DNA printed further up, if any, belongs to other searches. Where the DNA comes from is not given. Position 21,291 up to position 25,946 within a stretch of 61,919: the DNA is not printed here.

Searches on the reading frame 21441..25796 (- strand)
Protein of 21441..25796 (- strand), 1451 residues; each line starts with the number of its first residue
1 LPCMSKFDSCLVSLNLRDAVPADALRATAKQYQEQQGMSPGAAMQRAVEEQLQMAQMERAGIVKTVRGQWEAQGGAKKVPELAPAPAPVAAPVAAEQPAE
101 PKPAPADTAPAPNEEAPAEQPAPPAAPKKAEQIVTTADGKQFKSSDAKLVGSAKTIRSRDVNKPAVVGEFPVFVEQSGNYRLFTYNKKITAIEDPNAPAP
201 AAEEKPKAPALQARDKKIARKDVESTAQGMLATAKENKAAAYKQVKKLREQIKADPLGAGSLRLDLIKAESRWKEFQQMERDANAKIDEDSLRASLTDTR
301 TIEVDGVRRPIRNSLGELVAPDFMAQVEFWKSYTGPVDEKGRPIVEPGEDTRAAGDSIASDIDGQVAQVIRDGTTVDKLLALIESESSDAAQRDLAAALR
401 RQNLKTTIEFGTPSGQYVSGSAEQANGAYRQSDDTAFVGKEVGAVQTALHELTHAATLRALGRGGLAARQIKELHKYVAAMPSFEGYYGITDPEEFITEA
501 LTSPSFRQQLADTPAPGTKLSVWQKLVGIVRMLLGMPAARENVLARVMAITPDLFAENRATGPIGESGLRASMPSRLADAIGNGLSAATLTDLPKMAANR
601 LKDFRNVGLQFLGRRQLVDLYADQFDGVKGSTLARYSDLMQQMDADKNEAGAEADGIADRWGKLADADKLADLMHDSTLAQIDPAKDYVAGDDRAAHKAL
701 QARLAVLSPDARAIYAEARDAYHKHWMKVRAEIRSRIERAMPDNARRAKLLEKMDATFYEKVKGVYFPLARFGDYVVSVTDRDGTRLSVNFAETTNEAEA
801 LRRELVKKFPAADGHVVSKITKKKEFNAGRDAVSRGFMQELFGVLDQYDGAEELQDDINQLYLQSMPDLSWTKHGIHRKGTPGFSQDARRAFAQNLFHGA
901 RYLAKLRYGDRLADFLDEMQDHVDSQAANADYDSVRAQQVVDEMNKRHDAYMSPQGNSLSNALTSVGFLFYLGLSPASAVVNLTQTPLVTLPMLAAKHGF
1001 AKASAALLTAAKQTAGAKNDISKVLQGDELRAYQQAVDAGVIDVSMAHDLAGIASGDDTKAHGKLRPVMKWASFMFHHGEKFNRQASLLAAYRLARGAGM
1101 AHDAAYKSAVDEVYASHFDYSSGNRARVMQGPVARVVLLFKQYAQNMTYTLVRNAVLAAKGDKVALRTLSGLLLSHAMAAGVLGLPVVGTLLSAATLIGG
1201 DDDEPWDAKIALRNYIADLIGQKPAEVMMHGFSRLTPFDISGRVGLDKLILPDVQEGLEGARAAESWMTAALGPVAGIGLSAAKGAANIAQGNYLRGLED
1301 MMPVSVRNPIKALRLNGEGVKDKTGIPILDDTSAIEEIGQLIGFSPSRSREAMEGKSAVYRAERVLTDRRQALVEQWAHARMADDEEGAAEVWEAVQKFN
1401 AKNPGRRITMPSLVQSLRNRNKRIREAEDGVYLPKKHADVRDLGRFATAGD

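Call 21: search_protein_families(library=phrogs, proteins=[window:21441-25796:-], max_evalue=0.00001)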
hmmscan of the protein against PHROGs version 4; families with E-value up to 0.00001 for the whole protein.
window:21441-25796:- (1451 aa): 6 families
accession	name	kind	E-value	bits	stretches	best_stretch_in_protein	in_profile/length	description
phrog_30335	-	unknown function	7.8e-284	946.5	1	609-1447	2045-2897/2900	-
phrog_22591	-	unknown function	2.5e-208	695.8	2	699-1304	1826-2433/2434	-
phrog_10089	-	moron, auxiliary metabolic gene and host takeover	6.3e-135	452.3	2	743-1439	3939-4634/4647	DarB-like antirestriction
phrog_11358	-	unknown function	1.8e-104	351.3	1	736-1426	2722-3408/3431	-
phrog_37402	-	unknown function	2.4e-38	132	3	1039-1401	2251-2613/2639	-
phrog_21376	-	unknown function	3.3e-32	111.9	1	766-1418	983-1630/1664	-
